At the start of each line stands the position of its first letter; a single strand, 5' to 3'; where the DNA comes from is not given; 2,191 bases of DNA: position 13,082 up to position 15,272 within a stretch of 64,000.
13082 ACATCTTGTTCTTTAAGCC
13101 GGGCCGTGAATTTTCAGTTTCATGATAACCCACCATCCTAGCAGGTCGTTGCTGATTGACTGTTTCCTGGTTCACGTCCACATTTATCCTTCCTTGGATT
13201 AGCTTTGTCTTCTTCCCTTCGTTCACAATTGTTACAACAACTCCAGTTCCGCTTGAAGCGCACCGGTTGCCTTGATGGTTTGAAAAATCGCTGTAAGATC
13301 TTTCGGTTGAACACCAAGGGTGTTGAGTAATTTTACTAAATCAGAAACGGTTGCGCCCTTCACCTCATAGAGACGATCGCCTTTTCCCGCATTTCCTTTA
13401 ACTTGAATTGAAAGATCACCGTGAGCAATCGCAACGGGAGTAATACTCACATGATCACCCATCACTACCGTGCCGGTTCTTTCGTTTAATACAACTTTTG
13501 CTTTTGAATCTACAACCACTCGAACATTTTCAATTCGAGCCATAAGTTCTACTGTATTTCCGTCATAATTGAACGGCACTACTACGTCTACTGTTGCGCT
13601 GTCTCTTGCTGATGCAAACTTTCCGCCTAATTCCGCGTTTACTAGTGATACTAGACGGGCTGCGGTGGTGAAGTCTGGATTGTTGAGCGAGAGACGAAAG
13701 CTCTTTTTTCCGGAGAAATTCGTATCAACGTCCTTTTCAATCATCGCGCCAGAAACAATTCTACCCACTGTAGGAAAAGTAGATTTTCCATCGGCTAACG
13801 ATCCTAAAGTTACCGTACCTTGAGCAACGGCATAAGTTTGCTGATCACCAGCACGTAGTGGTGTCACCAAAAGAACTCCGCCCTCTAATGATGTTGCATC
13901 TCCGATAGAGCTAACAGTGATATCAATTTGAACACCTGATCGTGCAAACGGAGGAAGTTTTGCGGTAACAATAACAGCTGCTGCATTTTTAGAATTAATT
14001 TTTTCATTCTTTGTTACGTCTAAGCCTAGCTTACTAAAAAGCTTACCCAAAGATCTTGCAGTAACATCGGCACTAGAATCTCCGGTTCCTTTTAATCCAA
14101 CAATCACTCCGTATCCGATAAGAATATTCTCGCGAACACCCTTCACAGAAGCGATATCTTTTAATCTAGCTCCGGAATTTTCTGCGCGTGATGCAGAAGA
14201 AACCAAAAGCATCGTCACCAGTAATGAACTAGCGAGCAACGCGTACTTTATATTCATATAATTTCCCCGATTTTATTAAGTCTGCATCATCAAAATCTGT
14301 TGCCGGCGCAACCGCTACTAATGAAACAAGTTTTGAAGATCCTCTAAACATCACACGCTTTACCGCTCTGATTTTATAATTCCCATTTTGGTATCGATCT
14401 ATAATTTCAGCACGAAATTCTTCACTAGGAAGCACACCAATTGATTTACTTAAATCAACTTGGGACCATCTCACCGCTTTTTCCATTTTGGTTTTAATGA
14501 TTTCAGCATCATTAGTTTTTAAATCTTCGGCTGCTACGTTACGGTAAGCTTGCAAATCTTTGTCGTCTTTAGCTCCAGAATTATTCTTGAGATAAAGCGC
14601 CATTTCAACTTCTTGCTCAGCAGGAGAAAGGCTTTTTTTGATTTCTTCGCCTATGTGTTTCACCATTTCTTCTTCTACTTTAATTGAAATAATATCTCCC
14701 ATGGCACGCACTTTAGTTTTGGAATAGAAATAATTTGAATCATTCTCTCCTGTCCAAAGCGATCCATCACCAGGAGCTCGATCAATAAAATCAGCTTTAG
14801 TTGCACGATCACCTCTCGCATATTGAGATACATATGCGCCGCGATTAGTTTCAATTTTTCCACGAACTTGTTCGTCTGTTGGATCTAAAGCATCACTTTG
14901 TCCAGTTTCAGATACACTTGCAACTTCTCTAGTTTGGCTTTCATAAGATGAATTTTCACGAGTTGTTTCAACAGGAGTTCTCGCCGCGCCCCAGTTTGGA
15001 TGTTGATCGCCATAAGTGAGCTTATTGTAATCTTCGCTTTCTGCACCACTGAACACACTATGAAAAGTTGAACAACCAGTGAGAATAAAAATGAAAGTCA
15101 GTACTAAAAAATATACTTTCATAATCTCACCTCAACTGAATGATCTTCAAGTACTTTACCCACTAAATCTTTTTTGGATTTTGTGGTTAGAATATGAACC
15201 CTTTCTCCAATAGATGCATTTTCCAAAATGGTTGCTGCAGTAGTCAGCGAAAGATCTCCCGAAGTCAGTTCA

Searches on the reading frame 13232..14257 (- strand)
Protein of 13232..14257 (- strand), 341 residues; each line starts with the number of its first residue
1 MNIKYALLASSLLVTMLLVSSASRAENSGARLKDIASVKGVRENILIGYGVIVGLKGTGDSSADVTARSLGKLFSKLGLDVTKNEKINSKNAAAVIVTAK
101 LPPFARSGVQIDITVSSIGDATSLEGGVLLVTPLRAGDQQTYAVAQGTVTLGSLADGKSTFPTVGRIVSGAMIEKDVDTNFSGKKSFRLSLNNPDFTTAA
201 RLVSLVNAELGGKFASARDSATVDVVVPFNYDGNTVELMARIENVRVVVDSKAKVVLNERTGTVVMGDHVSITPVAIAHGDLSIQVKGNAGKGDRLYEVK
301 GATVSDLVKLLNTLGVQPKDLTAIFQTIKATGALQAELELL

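Call 9: search_protein_families(library=pfam, proteins=[window:13232-14257:-], max_evalue=0.01)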
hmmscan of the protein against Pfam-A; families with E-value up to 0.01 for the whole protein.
window:13232-14257:- (341 aa): 1 family
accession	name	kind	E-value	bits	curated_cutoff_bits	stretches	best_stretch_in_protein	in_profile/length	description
PF02119.21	FlgI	-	2.2e-108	362.7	25.3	2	31-289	1-267/343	Flagellar P-ring protein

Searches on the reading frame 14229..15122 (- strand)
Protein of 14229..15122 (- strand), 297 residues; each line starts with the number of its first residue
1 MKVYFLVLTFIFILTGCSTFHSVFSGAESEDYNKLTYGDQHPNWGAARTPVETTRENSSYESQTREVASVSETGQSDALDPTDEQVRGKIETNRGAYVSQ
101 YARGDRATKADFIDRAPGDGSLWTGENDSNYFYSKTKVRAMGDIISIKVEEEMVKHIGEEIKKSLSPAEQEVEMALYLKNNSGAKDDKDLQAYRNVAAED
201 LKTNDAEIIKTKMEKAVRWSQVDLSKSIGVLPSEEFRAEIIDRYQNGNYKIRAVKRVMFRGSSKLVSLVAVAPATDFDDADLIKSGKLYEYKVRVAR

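Call 9: search_protein_families(library=pfam, proteins=[window:14229-15122:-], max_evalue=0.01)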
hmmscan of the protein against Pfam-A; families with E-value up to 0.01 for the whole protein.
window:14229-15122:- (297 aa): 2 families
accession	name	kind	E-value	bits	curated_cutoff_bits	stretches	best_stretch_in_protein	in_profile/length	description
PF02107.21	FlgH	-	4.3e-08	33.4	27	1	119-293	4-146/172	Flagellar L-ring protein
PF23315.1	PEX6_4th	-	0.0063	17.2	27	0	130-184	34-88/140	PEX6 fourth domain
